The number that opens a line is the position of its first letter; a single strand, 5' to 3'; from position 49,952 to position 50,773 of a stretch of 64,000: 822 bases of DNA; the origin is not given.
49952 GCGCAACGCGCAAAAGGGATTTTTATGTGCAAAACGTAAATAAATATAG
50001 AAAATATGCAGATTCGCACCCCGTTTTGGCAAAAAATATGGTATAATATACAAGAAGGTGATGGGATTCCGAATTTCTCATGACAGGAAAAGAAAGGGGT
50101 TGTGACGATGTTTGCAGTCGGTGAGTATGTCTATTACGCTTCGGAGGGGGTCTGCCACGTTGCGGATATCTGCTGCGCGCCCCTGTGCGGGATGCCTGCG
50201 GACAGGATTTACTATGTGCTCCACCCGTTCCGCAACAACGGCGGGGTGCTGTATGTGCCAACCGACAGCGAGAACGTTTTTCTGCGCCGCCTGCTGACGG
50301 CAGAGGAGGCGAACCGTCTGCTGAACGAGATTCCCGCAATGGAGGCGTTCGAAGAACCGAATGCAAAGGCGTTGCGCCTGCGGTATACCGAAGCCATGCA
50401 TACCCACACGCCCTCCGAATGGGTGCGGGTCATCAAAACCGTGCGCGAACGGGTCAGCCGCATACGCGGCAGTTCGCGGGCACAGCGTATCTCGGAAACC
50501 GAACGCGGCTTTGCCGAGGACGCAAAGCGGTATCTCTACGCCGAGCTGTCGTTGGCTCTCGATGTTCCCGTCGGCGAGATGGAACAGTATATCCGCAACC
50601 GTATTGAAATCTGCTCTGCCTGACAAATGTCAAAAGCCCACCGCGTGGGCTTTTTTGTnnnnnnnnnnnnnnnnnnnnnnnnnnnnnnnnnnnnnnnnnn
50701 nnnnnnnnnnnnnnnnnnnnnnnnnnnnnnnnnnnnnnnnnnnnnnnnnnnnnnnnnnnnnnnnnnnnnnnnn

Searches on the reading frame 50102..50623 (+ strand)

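Call 3: search_protein_families(library=pfam, proteins=[window:50102-50623:+], max_evalue=1)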
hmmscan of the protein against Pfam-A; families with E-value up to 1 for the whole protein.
window:50102-50623:+ (173 aa): 3 families
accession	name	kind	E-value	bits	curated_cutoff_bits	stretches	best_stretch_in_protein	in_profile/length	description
PF02559.22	CarD_TRCF_RID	-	2.3e-09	37.6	23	1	4-64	1-56/57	CarD-like/TRCF RID domain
PF21095.3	CarD_C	-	0.0068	16.8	23.1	1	124-164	46-86/87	CarD, C-terminal domain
PF18172.6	LepB_GAP_N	-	0.27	11.5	27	1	48-98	83-134/188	LepB GAP domain N-terminal subdomain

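Call 4: search_protein_families(library=ncbifam, proteins=[window:50102-50623:+], max_evalue=1)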
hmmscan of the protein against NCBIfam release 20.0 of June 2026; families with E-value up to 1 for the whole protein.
window:50102-50623:+ (173 aa): 0 families
